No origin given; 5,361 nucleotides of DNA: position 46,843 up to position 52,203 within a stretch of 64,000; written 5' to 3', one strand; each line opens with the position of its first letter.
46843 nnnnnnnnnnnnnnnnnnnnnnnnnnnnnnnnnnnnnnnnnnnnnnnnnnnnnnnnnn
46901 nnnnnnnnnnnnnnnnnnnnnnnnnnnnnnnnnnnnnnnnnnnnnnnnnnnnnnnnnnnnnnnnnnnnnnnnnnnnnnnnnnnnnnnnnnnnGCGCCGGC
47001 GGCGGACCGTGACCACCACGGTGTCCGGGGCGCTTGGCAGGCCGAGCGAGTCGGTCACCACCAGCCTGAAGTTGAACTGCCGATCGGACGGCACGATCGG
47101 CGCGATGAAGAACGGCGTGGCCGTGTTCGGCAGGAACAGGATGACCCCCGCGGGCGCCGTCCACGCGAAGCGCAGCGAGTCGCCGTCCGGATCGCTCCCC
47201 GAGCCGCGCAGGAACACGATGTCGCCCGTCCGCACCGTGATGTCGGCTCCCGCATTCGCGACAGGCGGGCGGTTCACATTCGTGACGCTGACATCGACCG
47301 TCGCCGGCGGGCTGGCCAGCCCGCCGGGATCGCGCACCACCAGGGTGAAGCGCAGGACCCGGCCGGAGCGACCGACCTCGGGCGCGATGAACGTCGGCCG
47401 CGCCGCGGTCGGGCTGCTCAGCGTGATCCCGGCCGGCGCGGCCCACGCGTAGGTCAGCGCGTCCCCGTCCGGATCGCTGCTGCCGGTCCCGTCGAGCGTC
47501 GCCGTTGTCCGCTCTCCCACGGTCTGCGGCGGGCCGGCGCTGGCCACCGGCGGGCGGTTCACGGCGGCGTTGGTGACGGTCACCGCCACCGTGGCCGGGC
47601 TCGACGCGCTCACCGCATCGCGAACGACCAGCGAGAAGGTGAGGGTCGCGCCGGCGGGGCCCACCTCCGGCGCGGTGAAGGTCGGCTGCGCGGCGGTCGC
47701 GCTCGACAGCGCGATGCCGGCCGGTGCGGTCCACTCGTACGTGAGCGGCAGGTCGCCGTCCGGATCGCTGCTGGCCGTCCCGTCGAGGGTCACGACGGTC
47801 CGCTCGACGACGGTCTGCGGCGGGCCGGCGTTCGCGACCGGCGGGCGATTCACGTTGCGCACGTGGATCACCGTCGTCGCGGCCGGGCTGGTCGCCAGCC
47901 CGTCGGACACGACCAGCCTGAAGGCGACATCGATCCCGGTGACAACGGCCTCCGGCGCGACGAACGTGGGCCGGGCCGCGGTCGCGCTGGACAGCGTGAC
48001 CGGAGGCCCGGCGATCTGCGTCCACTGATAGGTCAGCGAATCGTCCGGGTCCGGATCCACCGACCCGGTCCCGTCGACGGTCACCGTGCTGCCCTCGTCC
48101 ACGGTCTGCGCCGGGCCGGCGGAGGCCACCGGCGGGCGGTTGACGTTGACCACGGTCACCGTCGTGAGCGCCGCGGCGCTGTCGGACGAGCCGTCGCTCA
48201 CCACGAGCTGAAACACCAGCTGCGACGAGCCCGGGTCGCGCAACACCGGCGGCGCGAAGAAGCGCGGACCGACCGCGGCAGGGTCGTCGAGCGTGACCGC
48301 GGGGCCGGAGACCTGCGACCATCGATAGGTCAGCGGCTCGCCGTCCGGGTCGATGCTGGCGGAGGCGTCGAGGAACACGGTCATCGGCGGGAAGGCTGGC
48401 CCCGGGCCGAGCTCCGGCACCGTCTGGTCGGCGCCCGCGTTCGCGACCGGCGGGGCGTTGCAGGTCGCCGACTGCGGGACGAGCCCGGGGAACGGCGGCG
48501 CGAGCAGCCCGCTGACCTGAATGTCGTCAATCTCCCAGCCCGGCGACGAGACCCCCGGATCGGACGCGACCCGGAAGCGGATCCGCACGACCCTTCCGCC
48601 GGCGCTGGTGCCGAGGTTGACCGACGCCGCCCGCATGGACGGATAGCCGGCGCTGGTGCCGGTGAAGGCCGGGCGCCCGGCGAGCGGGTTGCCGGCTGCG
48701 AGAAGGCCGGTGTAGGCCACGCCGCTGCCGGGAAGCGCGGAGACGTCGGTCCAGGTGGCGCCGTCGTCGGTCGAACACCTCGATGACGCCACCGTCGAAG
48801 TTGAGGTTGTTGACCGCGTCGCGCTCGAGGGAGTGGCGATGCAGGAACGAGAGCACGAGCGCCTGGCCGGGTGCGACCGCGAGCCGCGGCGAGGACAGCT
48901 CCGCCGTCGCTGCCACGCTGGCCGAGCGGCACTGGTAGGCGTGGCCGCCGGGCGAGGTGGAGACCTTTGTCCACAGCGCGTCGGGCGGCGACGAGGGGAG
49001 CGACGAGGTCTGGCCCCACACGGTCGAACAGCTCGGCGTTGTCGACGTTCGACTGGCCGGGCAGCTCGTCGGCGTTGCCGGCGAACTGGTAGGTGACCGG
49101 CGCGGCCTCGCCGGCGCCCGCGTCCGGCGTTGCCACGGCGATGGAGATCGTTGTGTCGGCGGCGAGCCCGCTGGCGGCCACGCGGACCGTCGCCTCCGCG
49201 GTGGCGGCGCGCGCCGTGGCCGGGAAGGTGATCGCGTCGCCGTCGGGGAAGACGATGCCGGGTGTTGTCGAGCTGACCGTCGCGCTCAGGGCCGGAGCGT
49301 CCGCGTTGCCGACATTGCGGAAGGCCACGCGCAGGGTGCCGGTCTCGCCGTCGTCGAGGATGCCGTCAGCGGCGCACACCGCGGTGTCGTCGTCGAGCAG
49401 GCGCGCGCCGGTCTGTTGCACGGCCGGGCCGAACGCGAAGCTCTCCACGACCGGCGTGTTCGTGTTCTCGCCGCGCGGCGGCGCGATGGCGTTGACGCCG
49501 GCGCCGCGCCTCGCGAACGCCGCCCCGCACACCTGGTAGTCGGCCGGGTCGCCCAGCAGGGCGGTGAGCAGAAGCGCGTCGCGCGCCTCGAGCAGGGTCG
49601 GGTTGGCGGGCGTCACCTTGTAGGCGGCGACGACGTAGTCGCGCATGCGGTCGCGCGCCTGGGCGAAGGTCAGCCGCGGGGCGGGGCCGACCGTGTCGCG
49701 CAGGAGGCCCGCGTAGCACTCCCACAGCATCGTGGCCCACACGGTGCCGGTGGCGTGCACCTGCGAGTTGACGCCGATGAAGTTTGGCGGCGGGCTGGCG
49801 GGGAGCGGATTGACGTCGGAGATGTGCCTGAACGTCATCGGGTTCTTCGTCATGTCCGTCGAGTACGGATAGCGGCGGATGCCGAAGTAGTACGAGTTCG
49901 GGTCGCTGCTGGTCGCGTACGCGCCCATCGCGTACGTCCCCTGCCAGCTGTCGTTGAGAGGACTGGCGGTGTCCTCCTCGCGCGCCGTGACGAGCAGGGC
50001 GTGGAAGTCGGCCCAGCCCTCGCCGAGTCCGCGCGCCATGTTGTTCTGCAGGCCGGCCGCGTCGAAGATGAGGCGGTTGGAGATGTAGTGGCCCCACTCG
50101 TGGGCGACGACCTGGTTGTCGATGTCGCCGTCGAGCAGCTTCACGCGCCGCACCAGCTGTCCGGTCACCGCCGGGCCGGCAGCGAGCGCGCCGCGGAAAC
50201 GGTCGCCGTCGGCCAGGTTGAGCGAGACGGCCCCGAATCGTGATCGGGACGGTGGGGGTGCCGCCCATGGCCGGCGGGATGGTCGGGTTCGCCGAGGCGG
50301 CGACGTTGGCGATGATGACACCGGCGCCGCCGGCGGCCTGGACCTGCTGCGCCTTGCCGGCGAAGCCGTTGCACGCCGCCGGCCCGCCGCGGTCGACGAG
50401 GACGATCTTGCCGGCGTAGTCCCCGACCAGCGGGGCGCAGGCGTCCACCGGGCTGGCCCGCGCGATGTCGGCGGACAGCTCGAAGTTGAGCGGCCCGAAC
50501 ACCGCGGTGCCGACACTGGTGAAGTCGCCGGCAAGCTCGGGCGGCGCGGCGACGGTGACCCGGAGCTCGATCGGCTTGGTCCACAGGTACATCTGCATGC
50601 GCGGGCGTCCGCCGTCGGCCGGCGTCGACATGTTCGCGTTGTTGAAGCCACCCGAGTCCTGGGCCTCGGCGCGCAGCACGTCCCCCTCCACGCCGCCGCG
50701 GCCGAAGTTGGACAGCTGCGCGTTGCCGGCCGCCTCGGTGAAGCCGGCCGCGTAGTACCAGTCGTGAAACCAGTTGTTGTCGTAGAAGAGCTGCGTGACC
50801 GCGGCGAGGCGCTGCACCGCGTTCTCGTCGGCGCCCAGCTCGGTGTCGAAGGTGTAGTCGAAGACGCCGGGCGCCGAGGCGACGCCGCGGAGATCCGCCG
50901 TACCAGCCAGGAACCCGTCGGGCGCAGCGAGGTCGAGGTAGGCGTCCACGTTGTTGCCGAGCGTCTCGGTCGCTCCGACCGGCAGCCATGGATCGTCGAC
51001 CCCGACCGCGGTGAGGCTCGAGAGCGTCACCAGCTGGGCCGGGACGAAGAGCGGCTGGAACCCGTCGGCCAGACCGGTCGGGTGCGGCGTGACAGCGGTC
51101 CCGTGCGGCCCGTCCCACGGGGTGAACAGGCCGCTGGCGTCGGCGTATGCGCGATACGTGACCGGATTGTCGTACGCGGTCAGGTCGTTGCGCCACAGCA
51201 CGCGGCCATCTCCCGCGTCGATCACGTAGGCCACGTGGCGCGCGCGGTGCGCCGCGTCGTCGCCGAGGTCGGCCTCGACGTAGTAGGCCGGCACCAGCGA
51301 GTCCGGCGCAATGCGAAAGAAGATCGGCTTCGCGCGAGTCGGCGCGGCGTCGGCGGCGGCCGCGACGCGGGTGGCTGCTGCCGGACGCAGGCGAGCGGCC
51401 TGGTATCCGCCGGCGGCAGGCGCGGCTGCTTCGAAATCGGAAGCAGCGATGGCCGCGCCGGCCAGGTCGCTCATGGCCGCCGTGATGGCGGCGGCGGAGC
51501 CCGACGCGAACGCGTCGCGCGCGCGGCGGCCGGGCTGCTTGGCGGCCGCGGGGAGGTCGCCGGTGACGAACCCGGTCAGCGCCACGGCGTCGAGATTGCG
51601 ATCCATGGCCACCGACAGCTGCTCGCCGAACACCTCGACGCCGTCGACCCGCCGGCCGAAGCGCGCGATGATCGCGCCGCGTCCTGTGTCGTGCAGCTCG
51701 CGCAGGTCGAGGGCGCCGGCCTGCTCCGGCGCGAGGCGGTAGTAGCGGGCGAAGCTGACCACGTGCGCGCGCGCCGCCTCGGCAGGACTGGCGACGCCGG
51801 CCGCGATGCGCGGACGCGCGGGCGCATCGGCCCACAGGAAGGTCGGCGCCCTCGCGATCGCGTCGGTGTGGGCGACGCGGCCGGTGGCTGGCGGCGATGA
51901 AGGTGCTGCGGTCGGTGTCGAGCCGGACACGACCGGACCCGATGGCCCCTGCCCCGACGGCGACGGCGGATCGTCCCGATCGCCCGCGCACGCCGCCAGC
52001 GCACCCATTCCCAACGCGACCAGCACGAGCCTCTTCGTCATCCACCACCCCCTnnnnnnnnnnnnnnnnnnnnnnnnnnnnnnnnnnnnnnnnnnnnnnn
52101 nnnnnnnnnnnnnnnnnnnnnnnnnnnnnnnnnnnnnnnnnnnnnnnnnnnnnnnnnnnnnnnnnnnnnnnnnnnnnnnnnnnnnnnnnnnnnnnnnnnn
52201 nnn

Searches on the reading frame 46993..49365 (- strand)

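Call 18: search_protein_families(library=pfam, proteins=[window:46993-49365:-], max_evalue=0.001)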
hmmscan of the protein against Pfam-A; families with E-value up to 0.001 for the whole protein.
window:46993-49365:- (791 aa): 7 families
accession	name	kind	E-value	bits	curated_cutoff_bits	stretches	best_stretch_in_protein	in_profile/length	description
PF22352.2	K319L-like_PKD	-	3e-56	187.8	27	5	513-597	1-84/84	K319L-like, PKD domain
PF18911.6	PKD_4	-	4.3e-28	97.6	27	3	603-642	1-40/85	PKD domain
PF17963.7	Big_9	-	2.7e-25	89.5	23.6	3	506-596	1-89/89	Bacterial Ig domain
PF21027.3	Sde0182_C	-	2.5e-23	82.9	27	1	329-352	1-24/83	Cellulose-binding protein Sde0182, C-terminal domain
PF17803.7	Cadherin_4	-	3.5e-16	59.9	25.1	2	688-736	1-52/71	Bacterial cadherin-like domain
PF02010.21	REJ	-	1.6e-13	50.5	25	1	381-506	53-202/452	REJ domain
PF00801.26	PKD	-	2.4e-06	27.9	23.5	0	613-664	8-56/80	PKD domain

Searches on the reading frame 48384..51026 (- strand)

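Call 18: search_protein_families(library=pfam, proteins=[window:48384-51026:-], max_evalue=0.001)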
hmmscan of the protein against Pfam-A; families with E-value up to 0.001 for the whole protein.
window:48384-51026:- (881 aa): 1 family
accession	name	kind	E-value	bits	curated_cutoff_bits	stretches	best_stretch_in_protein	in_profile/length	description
PF02128.21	Peptidase_M36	-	7.9e-39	134.3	23.3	1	298-513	174-368/368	Fungalysin metallopeptidase (M36)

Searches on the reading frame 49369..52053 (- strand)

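Call 18: search_protein_families(library=pfam, proteins=[window:49369-52053:-], max_evalue=0.001)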
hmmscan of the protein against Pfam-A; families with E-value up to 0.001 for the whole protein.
window:49369-52053:- (895 aa): 2 families
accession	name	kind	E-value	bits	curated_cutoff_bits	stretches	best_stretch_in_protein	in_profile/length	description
PF02128.21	Peptidase_M36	-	2.5e-36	126.1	23.3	1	361-494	42-170/368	Fungalysin metallopeptidase (M36)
PF02225.27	PA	-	2.8e-10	40.6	23.9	1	535-596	9-70/95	PA domain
